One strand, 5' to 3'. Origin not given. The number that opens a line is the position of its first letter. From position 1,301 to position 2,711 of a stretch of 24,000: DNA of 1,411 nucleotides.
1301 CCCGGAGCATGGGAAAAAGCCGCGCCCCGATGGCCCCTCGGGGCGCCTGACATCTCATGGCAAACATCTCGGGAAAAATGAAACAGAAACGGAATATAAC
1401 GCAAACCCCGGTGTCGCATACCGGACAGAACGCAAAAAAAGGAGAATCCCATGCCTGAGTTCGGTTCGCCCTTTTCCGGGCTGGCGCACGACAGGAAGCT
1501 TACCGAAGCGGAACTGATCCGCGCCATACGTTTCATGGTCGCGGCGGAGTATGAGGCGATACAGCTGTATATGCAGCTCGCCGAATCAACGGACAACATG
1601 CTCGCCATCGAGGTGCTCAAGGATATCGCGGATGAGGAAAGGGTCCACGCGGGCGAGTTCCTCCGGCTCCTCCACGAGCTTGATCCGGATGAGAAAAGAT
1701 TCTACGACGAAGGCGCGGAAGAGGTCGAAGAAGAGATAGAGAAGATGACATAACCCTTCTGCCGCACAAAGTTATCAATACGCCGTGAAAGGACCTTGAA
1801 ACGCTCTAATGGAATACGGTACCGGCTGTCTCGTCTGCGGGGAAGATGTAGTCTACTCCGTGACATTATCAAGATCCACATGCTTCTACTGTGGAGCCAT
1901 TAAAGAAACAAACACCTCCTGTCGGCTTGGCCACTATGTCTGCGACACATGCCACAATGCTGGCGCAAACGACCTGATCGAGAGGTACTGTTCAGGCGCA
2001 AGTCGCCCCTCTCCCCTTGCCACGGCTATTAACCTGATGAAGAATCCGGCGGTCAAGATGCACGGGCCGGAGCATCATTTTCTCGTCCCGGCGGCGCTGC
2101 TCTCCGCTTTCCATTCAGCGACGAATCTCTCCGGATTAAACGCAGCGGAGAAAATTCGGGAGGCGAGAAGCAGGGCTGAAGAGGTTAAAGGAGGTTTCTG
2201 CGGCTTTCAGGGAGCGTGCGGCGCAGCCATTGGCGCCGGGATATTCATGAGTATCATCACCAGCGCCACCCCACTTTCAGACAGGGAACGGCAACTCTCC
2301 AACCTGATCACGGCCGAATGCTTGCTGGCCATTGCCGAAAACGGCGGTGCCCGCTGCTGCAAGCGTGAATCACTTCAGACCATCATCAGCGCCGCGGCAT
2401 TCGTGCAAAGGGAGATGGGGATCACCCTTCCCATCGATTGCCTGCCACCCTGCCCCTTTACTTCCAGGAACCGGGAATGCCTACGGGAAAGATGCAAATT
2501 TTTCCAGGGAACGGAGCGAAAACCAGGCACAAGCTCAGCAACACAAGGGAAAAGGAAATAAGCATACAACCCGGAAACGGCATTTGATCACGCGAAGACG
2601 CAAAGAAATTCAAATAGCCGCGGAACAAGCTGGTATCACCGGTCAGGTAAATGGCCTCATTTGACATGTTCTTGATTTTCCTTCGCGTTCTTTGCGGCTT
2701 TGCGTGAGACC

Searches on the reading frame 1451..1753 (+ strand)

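Call 8: search_protein_families(library=pfam, proteins=[window:1451-1753:+], max_evalue=0.001)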
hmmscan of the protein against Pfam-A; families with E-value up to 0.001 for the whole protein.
window:1451-1753:+ (100 aa): 1 family
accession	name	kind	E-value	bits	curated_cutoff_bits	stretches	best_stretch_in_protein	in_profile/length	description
PF02915.23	Rubrerythrin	-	6.8e-07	30.2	22.8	1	30-89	7-69/137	Rubrerythrin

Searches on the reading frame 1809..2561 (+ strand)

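Call 8: search_protein_families(library=pfam, proteins=[window:1809-2561:+], max_evalue=0.001)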
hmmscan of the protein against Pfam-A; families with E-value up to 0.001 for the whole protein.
window:1809-2561:+ (250 aa): 1 family
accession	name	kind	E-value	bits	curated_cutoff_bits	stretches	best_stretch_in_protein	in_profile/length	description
PF18978.5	DUF5714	-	2.3e-58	197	26.2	1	57-232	1-173/173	Family of unknown function (DUF5714)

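Call 28: search_protein_families(library=ncbifam, proteins=[window:1809-2561:+], max_evalue=0.001)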
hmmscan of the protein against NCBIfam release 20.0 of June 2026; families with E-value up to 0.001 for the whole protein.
window:1809-2561:+ (250 aa): 1 family
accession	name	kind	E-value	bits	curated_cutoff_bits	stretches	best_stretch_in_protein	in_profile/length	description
NF045648.2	2X_seleno_MbdU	exception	4.9e-40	137.8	600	1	6-239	40-273/468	metal-binding double selenoprotein MbdU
